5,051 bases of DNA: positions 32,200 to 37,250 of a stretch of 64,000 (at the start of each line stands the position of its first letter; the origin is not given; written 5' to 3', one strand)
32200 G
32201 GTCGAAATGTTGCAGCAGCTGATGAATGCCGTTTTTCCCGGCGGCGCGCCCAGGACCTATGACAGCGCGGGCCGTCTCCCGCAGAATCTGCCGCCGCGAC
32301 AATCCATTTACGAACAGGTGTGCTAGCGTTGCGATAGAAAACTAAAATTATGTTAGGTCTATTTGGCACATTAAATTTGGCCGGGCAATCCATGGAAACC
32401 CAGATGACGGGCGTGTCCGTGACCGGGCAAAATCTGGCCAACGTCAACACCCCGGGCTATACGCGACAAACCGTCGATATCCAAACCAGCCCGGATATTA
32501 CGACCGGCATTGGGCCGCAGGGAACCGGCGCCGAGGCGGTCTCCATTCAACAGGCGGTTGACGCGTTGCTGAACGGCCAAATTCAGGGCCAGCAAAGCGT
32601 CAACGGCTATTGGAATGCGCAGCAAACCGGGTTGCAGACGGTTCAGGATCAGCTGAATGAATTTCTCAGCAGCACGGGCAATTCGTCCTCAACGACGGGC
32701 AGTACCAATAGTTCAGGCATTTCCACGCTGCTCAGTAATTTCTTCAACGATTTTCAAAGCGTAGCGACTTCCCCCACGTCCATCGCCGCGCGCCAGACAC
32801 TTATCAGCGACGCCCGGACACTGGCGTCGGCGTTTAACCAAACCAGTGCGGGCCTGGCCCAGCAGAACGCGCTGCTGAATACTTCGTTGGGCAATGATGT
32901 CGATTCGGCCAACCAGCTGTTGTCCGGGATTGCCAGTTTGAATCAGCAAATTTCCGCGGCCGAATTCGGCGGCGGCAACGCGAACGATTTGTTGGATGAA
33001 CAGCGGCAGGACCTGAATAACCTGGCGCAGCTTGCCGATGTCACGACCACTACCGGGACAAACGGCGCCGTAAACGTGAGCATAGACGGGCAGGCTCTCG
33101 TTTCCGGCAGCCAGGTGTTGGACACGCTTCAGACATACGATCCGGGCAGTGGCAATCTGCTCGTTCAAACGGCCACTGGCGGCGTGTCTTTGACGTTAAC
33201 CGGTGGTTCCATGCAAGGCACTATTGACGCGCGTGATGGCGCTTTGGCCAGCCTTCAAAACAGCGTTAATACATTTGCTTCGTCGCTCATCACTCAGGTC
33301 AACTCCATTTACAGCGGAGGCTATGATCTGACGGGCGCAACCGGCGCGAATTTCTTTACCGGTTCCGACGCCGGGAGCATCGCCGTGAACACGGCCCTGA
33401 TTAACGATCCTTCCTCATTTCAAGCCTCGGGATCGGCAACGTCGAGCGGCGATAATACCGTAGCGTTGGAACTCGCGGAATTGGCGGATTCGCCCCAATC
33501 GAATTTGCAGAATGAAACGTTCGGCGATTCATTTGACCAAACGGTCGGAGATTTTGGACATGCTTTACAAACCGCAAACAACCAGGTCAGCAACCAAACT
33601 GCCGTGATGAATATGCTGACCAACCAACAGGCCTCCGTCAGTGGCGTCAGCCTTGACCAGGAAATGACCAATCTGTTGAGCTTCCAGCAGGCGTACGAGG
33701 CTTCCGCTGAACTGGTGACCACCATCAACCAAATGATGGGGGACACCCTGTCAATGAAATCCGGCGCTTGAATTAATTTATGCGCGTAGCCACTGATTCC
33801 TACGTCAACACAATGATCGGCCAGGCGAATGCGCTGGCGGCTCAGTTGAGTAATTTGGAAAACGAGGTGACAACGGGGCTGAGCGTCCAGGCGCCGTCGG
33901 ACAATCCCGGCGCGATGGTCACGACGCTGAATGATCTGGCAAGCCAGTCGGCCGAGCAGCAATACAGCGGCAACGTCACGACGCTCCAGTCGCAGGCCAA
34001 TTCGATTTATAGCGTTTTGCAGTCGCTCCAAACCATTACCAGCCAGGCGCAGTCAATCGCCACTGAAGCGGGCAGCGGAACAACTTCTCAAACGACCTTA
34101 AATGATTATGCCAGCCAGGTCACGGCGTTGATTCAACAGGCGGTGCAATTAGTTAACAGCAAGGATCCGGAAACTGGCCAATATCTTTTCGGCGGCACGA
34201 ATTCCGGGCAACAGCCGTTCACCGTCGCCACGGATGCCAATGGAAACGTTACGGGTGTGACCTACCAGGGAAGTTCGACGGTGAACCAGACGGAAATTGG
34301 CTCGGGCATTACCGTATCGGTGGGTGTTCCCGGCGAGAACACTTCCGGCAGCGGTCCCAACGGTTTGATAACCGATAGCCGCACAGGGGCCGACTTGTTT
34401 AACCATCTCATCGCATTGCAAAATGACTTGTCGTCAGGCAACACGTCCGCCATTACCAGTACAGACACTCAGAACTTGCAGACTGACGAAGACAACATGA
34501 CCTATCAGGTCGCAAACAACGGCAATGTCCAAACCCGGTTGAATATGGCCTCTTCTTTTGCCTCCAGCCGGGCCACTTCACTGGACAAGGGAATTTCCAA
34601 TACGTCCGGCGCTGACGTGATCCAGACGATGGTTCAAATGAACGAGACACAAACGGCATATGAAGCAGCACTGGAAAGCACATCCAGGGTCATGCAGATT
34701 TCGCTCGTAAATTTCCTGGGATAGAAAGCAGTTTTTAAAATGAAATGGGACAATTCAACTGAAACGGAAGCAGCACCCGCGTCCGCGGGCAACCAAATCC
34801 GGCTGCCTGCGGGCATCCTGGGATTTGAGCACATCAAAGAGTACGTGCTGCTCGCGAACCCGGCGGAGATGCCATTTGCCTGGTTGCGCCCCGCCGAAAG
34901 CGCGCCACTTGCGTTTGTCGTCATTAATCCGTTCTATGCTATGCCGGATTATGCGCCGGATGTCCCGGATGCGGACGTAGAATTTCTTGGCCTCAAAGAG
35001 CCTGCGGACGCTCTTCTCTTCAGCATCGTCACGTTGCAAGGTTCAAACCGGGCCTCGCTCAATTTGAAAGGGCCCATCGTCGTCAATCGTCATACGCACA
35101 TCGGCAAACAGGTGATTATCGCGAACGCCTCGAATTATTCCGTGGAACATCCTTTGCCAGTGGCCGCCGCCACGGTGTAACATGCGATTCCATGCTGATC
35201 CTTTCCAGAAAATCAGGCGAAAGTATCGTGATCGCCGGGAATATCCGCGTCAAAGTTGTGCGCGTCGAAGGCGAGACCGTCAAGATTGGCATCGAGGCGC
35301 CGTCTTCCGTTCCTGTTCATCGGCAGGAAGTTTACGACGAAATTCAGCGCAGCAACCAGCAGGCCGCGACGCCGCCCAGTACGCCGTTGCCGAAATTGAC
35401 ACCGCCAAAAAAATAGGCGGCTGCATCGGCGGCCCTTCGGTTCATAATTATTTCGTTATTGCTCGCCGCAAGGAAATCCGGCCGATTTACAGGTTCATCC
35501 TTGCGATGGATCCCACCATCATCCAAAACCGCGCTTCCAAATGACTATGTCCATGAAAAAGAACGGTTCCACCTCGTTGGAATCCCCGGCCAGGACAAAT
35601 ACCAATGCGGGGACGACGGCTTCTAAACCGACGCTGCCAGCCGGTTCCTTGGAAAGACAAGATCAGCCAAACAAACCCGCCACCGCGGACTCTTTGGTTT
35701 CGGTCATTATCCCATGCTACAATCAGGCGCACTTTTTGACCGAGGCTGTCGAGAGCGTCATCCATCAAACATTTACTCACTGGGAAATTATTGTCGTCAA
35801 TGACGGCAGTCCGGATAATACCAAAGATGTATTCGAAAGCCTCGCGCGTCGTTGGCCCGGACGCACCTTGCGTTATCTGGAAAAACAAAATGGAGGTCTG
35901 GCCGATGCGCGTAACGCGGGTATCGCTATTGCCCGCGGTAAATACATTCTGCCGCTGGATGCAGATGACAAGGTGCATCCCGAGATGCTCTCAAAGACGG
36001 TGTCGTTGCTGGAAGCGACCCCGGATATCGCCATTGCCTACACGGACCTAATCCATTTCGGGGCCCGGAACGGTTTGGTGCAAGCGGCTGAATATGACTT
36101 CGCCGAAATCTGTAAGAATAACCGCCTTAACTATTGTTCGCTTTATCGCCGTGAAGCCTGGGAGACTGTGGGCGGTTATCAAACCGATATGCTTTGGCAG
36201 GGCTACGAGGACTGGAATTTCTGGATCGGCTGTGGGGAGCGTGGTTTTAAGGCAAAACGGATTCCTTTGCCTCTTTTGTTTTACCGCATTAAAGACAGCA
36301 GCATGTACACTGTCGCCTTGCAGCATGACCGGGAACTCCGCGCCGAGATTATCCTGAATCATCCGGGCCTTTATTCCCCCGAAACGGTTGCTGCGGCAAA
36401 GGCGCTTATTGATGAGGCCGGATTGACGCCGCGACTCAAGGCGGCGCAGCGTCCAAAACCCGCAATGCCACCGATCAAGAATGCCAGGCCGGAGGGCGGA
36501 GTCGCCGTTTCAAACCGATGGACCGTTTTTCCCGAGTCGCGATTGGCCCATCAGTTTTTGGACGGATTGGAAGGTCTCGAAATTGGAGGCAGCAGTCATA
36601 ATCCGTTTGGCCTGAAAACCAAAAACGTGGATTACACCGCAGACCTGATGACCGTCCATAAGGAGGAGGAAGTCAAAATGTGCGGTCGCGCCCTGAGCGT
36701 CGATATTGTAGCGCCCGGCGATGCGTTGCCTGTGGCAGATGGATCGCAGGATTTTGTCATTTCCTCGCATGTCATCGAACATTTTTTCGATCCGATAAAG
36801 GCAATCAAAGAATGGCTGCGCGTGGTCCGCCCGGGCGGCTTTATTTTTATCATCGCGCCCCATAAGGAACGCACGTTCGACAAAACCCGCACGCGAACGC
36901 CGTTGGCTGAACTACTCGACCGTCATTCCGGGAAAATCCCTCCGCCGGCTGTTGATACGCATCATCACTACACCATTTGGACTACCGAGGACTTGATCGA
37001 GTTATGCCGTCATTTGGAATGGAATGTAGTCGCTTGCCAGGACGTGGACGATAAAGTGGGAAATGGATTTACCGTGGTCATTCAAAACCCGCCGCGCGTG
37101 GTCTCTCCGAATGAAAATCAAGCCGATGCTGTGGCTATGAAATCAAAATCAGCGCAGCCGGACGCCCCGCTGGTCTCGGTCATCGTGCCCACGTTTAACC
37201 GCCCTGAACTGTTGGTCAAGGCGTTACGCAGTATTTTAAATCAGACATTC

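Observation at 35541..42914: Single-polypeptide glycan assembly line: six glycosyltransferase domains plus a methyltransferase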

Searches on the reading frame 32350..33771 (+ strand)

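Call 7: search_protein_families(library=pfam, proteins=[window:32350-33771:+], max_evalue=0.001)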
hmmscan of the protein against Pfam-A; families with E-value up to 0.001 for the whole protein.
window:32350-33771:+ (473 aa): 2 families
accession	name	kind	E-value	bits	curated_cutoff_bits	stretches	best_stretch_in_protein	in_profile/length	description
PF22638.1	FlgK_D1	-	6.8e-54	183.3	28.6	1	119-336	10-233/233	Flagellar hook-associated protein FlgK helical domain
PF06429.18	Flg_bbr_C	-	7.1e-11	41.9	23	1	429-469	6-46/46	Flagellar basal body rod FlgEFG protein C-terminal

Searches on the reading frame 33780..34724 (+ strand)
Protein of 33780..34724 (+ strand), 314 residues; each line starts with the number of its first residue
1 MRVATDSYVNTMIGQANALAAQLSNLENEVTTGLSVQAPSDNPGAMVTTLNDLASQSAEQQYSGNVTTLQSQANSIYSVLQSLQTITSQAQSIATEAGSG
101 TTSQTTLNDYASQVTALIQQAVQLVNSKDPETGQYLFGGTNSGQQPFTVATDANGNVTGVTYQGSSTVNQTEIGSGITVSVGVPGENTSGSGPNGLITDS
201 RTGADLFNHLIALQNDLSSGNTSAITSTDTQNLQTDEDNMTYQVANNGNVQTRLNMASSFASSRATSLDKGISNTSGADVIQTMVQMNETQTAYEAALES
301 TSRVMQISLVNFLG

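Call 7: search_protein_families(library=pfam, proteins=[window:33780-34724:+], max_evalue=0.001)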
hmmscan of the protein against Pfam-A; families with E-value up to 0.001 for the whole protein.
window:33780-34724:+ (314 aa): 2 families
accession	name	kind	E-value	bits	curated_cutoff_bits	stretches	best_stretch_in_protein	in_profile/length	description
PF00669.25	Flagellin_N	-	2.5e-05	24.8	26.6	1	15-141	13-138/139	Bacterial flagellin N-terminal helical region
PF00700.27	Flagellin_C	-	0.00039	21.1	23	1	238-313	9-86/86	Bacterial flagellin C-terminal helical region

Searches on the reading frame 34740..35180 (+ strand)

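Call 7: search_protein_families(library=pfam, proteins=[window:34740-35180:+], max_evalue=0.001)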
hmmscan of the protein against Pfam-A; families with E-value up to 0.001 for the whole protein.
window:34740-35180:+ (146 aa): 1 family
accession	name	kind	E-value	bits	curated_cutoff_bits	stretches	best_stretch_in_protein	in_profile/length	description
PF02623.20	FliW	-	9.4e-35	119.5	25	1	20-139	1-122/122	FliW protein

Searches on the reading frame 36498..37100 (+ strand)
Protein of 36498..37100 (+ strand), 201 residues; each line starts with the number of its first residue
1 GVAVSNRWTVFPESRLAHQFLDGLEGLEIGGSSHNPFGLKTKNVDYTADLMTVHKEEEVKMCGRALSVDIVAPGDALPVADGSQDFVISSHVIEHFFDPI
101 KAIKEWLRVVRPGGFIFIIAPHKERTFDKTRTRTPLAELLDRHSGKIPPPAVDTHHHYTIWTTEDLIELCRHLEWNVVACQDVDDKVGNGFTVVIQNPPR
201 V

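Call 82: search_solved_structures(query=window:36498-37100:+, max_evalue=0.01)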
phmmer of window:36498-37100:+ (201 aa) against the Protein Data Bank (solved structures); distinct sequences matched with E-value up to 0.01: 3.
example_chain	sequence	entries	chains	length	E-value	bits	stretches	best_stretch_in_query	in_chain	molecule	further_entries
2o57_A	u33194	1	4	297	9.2e-05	25.3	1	55-139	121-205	putative sarcosine dimethylglycine methyltransferase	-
3mgg_A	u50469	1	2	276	0.0034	20.2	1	75-120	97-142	Methyltransferase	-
6uak_A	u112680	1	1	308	0.0035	20.2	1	70-119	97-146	SAM dependent methyltransferase LahSB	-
